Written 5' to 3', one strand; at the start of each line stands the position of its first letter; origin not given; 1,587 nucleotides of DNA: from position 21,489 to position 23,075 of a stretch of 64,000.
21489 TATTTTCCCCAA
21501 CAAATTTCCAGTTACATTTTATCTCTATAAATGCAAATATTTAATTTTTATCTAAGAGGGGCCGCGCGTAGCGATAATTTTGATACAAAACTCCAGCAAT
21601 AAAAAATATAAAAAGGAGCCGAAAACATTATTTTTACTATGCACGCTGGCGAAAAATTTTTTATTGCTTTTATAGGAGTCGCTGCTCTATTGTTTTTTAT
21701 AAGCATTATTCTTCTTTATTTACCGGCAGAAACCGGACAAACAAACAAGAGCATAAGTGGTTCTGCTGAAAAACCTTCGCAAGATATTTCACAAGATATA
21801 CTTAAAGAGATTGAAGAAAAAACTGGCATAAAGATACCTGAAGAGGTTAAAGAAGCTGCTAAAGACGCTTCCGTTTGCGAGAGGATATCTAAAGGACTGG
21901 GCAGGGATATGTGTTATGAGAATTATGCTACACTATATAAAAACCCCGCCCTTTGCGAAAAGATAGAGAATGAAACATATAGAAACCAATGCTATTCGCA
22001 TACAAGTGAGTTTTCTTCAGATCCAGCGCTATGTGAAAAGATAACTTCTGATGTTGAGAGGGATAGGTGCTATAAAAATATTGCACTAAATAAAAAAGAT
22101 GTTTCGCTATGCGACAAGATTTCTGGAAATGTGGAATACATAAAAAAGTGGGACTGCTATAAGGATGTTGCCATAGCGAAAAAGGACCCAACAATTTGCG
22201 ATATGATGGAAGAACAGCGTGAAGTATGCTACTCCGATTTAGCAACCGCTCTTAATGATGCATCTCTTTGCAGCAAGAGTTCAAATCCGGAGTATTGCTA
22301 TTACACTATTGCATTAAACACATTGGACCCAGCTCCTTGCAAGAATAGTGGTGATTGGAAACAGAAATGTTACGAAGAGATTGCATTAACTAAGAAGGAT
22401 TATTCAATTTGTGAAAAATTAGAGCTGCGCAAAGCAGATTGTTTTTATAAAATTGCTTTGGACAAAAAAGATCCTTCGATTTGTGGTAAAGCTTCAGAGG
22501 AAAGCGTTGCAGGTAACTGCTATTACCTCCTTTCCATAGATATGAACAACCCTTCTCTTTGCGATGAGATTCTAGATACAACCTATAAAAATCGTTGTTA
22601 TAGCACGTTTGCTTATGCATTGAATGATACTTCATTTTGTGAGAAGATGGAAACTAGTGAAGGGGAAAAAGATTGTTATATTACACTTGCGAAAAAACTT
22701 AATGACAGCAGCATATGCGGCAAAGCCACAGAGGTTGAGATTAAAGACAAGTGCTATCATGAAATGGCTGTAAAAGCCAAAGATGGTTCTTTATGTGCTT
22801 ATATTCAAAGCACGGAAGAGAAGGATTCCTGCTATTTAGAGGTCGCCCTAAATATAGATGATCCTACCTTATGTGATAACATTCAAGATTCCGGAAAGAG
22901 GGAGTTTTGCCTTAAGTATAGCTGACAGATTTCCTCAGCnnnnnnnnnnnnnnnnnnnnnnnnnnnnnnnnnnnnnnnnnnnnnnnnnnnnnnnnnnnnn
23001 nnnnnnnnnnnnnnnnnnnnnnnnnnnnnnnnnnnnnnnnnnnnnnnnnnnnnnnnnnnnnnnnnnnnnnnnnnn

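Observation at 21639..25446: Cluster of membrane-anchored or secreted proteins led by a tandem Cys-pair repeat protein of about 14 units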

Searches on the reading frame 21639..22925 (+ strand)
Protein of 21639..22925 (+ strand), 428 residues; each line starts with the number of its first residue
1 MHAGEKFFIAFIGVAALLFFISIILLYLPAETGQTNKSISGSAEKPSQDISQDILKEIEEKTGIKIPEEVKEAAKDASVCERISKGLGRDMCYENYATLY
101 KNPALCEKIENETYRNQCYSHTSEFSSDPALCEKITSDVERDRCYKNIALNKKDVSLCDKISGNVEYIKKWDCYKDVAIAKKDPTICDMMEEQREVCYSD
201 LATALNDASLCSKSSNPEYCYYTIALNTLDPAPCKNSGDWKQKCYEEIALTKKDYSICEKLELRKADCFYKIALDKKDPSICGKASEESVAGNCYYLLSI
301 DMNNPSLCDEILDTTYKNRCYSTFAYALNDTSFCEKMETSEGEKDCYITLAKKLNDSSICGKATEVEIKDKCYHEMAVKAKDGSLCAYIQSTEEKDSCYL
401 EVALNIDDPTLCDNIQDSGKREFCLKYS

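Call 3: search_protein_families(library=pfam, proteins=[window:21639-22925:+], max_evalue=1)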
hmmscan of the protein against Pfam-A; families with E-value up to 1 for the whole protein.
window:21639-22925:+ (428 aa): 1 family
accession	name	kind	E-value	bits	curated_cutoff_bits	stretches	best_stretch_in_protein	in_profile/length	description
PF21522.3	MreB-like_C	-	0.074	14.1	27.8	1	31-79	17-65/123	Archaeal actin homologue MreB-like, C-terminal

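Call 5: find_homologous_proteins(query=window:21639-22925:+)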
Query window:21639-22925:+ (428 aa): 113 proteins with E <= 0.001 among 5839 candidates.
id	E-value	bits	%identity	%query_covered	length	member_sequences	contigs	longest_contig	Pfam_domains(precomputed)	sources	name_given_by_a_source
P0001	2.4e-42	164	31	82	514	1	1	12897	-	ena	-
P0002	3.0e-41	160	27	78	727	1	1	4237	-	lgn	-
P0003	2.7e-39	154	30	78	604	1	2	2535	-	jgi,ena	-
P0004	4.7e-39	153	31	81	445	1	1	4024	-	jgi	-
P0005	3.4e-37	147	32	82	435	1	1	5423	-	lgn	-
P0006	3.2e-35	140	32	82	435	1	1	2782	-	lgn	-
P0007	1.2e-33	135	30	70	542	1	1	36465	-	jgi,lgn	jgi:hypothetical protein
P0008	1.1e-32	132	35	56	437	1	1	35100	-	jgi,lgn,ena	-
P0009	6.2e-31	126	31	76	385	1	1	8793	-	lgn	-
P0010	1.7e-30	125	32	63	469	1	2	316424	-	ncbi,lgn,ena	-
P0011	2.6e-30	124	32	60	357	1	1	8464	-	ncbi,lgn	-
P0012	2.5e-29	121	27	75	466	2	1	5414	-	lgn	-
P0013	8.6e-29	119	32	60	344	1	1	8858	-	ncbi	-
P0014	2.9e-28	117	31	64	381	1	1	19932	-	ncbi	-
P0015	3.1e-28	117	36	55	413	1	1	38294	-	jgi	-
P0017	4.9e-28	117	30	72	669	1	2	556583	-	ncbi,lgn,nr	ncbi:MAG: hypothetical protein KatS3mg096_516 [Candidatus Parcubacteria bacterium]|nr:MAG: hypotheti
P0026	5.1e-24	103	26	82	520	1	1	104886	-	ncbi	-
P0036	6.6e-22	96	28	78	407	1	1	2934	-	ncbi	-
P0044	4.1e-20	90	30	78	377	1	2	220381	-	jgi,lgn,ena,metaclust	metaclust:\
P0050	4.7e-18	84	30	48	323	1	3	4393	-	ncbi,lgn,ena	-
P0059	9.1e-16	76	29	58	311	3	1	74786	-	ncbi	-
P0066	7.2e-14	70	33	30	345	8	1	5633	-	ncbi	-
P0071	5.6e-13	67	27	57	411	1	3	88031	-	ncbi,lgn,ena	-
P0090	1.0e-9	56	32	31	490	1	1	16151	-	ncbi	-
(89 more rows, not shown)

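Call 6: search_protein_families(library=ncbifam, proteins=[window:21639-22925:+], max_evalue=1)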
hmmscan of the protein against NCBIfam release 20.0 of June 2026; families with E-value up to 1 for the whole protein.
window:21639-22925:+ (428 aa): 2 families
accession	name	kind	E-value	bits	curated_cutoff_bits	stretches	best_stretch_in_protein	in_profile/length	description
NF003787.0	PRK05379.1-4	equivalog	0.066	12.2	449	1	7-87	204-286/346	bifunctional nicotinamide-nucleotide adenylyltransferase/Nudix hydroxylase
NF033218.1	anchor_AmaP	equivalog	0.82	9.4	55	0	1-29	1-29/166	alkaline shock response membrane anchor protein AmaP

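Call 7: search_solved_structures(query=window:21639-22925:+, max_evalue=10)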
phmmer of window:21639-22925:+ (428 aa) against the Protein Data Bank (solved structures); distinct sequences matched with E-value up to 10: 2.
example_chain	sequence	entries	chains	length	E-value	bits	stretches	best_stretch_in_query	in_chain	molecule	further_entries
9fug_A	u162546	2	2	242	1.1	11.4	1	38-74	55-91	SNAr1.3 (K39A) | Chain A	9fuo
9ful_A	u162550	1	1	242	1.1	11.4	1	38-74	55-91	Chain A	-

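Call 17: find_encoding_contigs(protein=window:21639-22925:+, flank=3000, max_places=4)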
Protein window:21639-22925:+ (428 aa): no gene with exactly this product is on record in the collection.

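Call 22: find_encoding_contigs(protein=P0001, flank=6000, max_places=3)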
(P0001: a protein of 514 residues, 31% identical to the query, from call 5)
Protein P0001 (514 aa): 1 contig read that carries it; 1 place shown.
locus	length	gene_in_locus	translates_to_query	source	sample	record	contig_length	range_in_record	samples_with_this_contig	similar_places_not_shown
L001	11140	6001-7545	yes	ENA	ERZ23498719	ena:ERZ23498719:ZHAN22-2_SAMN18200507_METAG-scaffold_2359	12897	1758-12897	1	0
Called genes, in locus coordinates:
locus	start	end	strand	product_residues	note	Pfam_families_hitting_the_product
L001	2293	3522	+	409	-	-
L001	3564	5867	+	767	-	PF08487:VIT, PF13757:VIT_2 (faint), PF00092:VWA, PF13519:VWA_2, PF13768:VWA_3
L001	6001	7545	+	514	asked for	-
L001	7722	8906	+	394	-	-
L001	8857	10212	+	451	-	PF02310:B12-binding, PF04055:Radical_SAM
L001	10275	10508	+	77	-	-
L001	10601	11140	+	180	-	?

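Call 23: predict_structure(alignment_id=A1)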
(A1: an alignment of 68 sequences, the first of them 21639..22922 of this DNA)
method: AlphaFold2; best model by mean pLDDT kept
length: 428 residues; sequences in the alignment: 68
mean_pLDDT: 86.8   pTM: 0.73
mean pLDDT of the five models: 86.8, 86.3, 85.9, 85.9, 85.2
residues with pLDDT >= 90: 299; 70-90: 55; 50-70: 41; < 50: 33
segments of 3 or more residues with pLDDT < 50: 32-47, 221-227, 343-348
pLDDT, mean of each block of 10 residues (from residue 1): 76 95 79 44 50 79 83 82 94 94 97 98 96 97 97 98 87 97 97 92 97 73 49 58 95 97 94 98 96 97 98 93 94 89 51 63 77 95 97 97 98 98 97
secondary structure, 60 per line:
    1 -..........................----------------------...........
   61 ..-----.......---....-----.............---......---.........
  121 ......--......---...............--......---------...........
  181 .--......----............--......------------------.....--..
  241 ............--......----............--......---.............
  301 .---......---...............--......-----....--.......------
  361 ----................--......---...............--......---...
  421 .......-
elements in order: H2-27 H50-62 H68-74 H78-81 H87-99 H103-108 H112-126 H129-134 H138-152 H155-160 H170-181 H184-189 H194-205 H208-213 H232-236 H239-252 H255-260 H265-276 H279-284 H288-301 H305-310 H314-328 H331-336 H342-345 H348-354 H365-380 H383-388 H392-406 H409-414 H418-427

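Call 25: fold_search(model_id=the predicted structure, library=pdb)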
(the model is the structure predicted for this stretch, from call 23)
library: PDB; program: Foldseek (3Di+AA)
matches with E <= 10: 860; with E <= 0.001: 0
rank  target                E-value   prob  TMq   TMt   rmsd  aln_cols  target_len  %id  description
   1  8r09_N                2.3e-03  0.99  0.20  0.12  18.9       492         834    9  Cryo-EM structure of the cross-exon pre-B+5'ss+ATPgammaS complex (released 2024-05-22)
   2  4wng_A                2.6e-03  0.92  0.14  0.16  21.5       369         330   14  Crystal structure of the TPR domain of LGN in complex with Frmpd4/Preso1 at 2.1 Angstrom resolution (released 2015-09-16)
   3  6hc2_C                3.3e-03  0.94  0.15  0.17  22.5       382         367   14  Crystal structure of NuMA/LGN hetero-hexamers (released 2019-05-29)
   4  4wne_A                3.7e-03  0.84  0.13  0.15  21.0       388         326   10  Crystal structure of the TPR domain of LGN in complex with Frmpd4/Preso1 at 2.0 Angstrom resolution (released 2015-09-16)
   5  3zpj                  3.9e-03  0.96  0.15  0.17  20.4       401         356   11  Crystal structure of Ton1535 from Thermococcus onnurineus NA1 (released 2013-12-04)
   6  3sf4_B                4.2e-03  0.91  0.14  0.16  20.3       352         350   12  Crystal structure of the complex between the conserved cell polarity proteins Inscuteable and LGN (released 2011-11-23)
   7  7yeh_A                4.4e-03  0.92  0.16  0.08  22.0       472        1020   11  Cryo-EM structure of human OGT-OGA complex (released 2023-07-12)
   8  3sf4_A                4.6e-03  0.93  0.15  0.17  20.8       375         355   11  Crystal structure of the complex between the conserved cell polarity proteins Inscuteable and LGN (released 2011-11-23)
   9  6hc2_S                6.3e-03  0.90  0.15  0.17  22.8       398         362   12  Crystal structure of NuMA/LGN hetero-hexamers (released 2019-05-29)
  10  8c6j_S                7.5e-03  0.87  0.16  0.11  23.1       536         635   11  Human spliceosomal PM5 C* complex (released 2023-07-12)
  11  3sf4_C                8.1e-03  0.90  0.15  0.17  21.6       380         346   13  Crystal structure of the complex between the conserved cell polarity proteins Inscuteable and LGN (released 2011-11-23)
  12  5a7d_G                8.8e-03  0.94  0.17  0.20  20.4       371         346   13  Tetrameric assembly of LGN with Inscuteable (released 2016-08-03)
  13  5a7d_D                9.6e-03  0.91  0.16  0.19  20.3       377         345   14  Tetrameric assembly of LGN with Inscuteable (released 2016-08-03)
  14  5a7d_B                9.6e-03  0.89  0.15  0.17  19.9       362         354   12  Tetrameric assembly of LGN with Inscuteable (released 2016-08-03)
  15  4g2v_A                9.6e-03  0.77  0.13  0.16  20.5       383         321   11  Structure complex of LGN binding with FRMPD1 (released 2013-01-23)
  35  4bwr                  3.1e-02  0.63  0.15  0.14  21.1       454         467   11  Crystal structure of c5321: a protective antigen present in uropathogenic Escherichia coli strains displaying an SLR fol (released 2013-07-24)
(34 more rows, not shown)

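Call 27: search_protein_families(library=pfam, alignment_id=A1, max_evalue=0.01)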
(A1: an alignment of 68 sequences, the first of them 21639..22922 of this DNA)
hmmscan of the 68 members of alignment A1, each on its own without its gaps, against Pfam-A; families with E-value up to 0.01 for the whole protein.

A. member 1, window:21639-22922:+ (428 aa): 0 families

B. families by the number of members that match (of 68 scanned): 6 families
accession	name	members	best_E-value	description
PF08410.15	DUF1737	3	0.0012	Domain of unknown function (DUF1737)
PF18915.5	DUF5667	1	9.4e-21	Domain of unknown function (DUF5667)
PF21982.2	RecX_HTH1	1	0.00016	RecX, first three-helix domain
PF21827.1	New_glue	1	0.00077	New glue protein family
PF20900.3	PMT_C3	1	0.00079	Pasteurella multocida toxin, C3 domain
PF22448.1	RepB_primase_C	1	0.0079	RepB DNA-primase C-terminal helical domain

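Call 32: find_related_loci(query=window:21639-22922:+, collection=genome_contigs, flank=6000)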
Query window:21639-22922:+ (428 aa) in genome_contigs; peptide patterns used: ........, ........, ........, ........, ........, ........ (x = any residue, [..] = any of these).
13 stretches matched a pattern; 2 encode a relative of the query (tblastn E <= 1e-3); 2 distinct loci.
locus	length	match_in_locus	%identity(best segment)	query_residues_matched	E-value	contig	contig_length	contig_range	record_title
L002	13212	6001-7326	65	1-428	0e+0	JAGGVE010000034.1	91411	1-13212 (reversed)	MAG: Candidatus Iainarchaeum archaeon isolate AUK092 PB_MBMC_046_c_000000000045, whole genome shotgun sequence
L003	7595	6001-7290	61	8-428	3e-175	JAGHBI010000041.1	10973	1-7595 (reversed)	MAG: Candidatus Iainarchaeum archaeon isolate AUK252 PB_MBMC_206_c_000000000010, whole genome shotgun sequence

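Call 39: search_protein_representatives(alignment_id=A1)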
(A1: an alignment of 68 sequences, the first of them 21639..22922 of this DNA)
Query: 68 sequences, 349 profile positions. Proteins with E-value up to 0.001 (for the whole library): 14997; up to 1e-10: 7559; up to 1e-30: 1548. The best 150 are listed.
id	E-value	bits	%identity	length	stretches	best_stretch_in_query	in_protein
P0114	1.3e-192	655.9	-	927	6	73-301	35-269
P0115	2.1e-131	454.6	-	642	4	47-299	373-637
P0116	1.0e-126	439.2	-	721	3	4-327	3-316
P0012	4.5e-123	427.2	-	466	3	4-274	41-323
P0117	4.9e-121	420.5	-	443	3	85-298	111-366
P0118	5.3e-120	417.1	-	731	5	63-308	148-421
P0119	6.1e-119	413.6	-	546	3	5-287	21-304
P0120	2.0e-117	408.7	-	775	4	43-327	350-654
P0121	3.2e-111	388.2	-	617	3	50-287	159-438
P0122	7.7e-111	387.0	-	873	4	84-326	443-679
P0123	9.3e-108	376.8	-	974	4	7-286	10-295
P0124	2.6e-107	375.4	-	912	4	95-306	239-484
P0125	1.0e-105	370.1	-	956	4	96-305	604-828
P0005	8.7e-104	363.8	-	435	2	4-286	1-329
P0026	8.9e-103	360.4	-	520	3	4-272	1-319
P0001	4.1e-98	345.1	-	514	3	149-320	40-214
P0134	5.7e-94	331.5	-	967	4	121-325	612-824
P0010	5.6e-75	269.0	-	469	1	10-328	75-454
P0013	6.7e-74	265.5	-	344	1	10-324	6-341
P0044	1.8e-73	264.1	-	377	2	4-296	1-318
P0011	7.9e-69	248.8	-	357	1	4-324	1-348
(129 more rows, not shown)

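Call 50: search_protein_families(library=pfam, proteins=[P0114, P0115, P0116, P0118, P0120, P0122, P0123, P0124, P0125, P0134], max_evalue=0.001)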
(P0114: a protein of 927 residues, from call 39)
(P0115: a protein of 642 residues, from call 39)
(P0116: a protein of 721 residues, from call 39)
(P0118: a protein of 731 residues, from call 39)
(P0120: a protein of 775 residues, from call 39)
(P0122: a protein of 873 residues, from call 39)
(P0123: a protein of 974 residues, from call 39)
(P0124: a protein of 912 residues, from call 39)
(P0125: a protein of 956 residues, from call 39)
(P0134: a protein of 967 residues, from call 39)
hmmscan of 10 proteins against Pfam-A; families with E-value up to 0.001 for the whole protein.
P0114 (927 aa): 0 families

P0115 (642 aa): 0 families

P0116 (721 aa): 0 families

P0118 (731 aa): 0 families

P0120 (775 aa): 0 families

P0122 (873 aa): 0 families

P0123 (974 aa): 0 families

P0124 (912 aa): 0 families

P0125 (956 aa): 0 families

P0134 (967 aa): 0 families

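Call 51: list_cluster_members(proteins=[P0114, P0115, P0116, P0012, P0117, P0118, P0119, P0120, P0010, P0044])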
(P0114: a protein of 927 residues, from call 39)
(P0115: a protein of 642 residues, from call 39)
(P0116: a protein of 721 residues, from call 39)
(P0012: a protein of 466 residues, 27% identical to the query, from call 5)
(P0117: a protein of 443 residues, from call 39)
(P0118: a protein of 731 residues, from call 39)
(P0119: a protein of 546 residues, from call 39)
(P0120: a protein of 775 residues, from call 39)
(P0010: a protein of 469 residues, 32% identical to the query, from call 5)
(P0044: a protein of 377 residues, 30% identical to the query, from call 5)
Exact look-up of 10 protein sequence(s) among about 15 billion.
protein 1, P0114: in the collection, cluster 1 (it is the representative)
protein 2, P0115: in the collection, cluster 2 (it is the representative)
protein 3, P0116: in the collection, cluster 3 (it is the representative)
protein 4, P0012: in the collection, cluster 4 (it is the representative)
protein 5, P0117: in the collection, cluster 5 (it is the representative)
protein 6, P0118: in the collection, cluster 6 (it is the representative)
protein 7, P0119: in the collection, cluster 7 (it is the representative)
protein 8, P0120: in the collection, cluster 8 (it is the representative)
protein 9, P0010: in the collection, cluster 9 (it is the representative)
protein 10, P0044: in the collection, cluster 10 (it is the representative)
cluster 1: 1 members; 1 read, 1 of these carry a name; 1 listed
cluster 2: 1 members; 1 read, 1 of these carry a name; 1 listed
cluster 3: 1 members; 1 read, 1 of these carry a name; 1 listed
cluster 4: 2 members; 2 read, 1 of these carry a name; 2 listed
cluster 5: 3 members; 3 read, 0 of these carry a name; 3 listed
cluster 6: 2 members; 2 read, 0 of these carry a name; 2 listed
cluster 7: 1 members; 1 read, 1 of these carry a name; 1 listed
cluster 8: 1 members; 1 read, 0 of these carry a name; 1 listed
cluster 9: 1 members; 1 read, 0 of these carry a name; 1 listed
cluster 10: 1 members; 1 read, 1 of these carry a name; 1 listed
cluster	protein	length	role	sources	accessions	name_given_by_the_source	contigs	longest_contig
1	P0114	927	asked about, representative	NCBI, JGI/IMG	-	hypothetical protein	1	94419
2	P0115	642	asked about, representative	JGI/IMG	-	hypothetical protein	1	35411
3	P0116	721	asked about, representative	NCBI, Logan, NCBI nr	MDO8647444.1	MAG: hypothetical protein Q7R70_03440 [Candidatus Diapherotrites archaeon] | hypothetical protein [Candidatus Diapherotrites archaeon]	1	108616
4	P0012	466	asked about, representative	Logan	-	-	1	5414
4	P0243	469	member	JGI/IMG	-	hypothetical protein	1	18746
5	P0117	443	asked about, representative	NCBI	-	-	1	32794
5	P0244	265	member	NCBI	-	-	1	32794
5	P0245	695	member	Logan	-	-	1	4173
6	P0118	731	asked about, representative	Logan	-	-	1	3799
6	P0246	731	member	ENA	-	-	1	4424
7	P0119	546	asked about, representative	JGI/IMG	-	hypothetical protein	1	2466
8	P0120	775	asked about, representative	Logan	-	-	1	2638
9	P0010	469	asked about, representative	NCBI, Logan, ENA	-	-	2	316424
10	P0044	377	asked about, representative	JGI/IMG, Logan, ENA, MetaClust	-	\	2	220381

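Call 52: find_encoding_contigs(protein=P0116, flank=6000, max_places=2)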
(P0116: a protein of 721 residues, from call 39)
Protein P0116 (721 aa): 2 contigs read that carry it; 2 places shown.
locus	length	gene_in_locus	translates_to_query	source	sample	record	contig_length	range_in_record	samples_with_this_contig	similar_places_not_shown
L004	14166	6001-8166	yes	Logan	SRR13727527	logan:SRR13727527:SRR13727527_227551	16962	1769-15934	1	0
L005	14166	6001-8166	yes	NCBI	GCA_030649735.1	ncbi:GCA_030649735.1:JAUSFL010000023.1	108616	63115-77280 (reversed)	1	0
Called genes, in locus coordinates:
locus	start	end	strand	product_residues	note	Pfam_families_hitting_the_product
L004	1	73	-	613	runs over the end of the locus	?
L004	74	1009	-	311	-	PF14527:LAGLIDADG_WhiA (faint), PF05204:Hom_end (weak), PF14528:LAGLIDADG_3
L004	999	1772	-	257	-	PF01025:GrpE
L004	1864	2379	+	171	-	PF01047:MarR (faint), PF08279:HTH_11 (faint), PF12802:MarR_2 (weak)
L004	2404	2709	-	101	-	-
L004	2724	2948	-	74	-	-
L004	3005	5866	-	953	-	PF00050:Kazal_1, PF07648:Kazal_2 (weak)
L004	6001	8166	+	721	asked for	-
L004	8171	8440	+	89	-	-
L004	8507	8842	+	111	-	-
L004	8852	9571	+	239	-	PF02535:Zip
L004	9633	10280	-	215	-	-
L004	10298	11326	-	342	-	PF00814:TsaD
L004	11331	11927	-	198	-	PF02517:Rce1-like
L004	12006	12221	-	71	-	PF01599:Ribosomal_S27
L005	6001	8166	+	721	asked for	-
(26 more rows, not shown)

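Call 53: find_encoding_contigs(protein=P0114, flank=6000, max_places=2)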
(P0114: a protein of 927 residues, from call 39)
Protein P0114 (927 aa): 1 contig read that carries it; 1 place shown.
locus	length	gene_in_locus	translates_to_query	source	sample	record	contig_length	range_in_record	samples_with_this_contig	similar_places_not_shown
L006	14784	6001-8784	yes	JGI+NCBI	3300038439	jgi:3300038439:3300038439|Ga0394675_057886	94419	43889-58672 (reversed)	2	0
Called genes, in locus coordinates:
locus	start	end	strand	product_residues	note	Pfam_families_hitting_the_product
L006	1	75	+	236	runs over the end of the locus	PF02683:DsbD_TM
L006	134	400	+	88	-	-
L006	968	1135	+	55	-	-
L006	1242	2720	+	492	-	PF02142:MGS, PF01808:AICARFT_IMPCHas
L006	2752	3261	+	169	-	PF01467:CTP_transf_like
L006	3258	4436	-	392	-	-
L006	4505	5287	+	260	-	PF00254:FKBP_C, PF22199:FKBP26_IF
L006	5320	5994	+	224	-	-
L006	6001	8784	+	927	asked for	-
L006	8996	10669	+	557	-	PF13414:TPR_11, PF13432:TPR_16, PF25062:ARM_TT21_N, PF00515:TPR_1, PF07719:TPR_2, PF00515:TPR_1, PF07719:TPR_2, PF13371:TPR_9, +23 more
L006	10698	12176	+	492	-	PF13367:PrsW-protease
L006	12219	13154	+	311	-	PF01180:DHO_dh, PF00977:His_biosynth (faint), PF03060:NMO (weak), PF01207:Dus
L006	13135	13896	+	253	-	PF00175:NAD_binding_1 (faint), PF10418:DHODB_Fe-S_bind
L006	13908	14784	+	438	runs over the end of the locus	PF07969:Amidohydro_3 (faint), PF01979:Amidohydro_1, PF12890:DHOase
